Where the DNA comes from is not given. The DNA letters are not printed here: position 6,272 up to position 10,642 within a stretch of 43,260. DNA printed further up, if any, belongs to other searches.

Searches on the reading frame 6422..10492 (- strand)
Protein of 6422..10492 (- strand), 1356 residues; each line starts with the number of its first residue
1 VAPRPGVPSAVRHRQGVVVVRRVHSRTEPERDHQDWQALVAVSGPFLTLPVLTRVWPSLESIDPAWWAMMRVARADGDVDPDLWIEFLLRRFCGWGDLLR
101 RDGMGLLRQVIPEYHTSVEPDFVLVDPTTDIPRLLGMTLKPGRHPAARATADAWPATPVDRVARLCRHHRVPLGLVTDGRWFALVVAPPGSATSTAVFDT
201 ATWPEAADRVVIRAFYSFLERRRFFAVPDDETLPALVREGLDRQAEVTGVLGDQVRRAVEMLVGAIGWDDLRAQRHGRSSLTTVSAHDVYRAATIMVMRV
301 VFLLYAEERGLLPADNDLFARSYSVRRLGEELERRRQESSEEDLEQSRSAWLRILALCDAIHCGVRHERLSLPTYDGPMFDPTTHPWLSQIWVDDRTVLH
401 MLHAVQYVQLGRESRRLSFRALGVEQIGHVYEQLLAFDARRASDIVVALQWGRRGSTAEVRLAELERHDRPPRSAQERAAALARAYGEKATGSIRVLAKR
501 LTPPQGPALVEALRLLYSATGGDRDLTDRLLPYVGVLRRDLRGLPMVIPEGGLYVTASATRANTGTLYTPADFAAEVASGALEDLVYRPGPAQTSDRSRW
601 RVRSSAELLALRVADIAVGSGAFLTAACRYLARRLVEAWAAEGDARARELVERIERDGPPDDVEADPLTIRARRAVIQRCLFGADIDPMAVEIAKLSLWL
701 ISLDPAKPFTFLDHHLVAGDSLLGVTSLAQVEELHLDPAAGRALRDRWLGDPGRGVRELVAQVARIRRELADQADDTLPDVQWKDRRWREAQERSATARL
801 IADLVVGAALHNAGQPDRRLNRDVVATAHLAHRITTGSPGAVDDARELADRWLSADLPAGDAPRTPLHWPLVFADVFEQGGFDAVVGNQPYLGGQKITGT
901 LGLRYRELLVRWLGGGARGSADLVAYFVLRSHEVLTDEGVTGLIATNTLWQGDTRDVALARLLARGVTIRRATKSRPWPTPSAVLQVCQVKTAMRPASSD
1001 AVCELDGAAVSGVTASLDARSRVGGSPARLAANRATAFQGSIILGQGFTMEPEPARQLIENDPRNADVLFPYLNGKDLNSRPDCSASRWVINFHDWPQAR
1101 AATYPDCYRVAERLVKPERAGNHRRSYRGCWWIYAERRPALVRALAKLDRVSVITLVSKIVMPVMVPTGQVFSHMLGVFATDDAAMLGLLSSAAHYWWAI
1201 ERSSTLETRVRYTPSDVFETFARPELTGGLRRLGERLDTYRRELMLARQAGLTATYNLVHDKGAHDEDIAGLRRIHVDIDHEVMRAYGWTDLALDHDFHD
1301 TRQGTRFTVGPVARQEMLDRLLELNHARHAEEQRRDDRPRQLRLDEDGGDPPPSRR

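Call 12: search_protein_families(library=pfam, proteins=[window:6422-10492:-], max_evalue=0.001)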
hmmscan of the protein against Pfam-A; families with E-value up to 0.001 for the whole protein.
window:6422-10492:- (1356 aa): 3 families
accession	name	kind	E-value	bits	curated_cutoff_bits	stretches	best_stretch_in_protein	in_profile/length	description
PF07669.17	Eco57I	-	5.6e-18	66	25.3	1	680-951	2-140/171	Eco57I restriction-modification methylase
PF20473.4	MmeI_Mtase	-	8.5e-10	38.7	27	1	606-702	16-86/259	MmeI, DNA-methyltransferase domain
PF20466.3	MmeI_TRD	-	4.7e-05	23.3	27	1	1045-1226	29-207/207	MmeI, target recognition domain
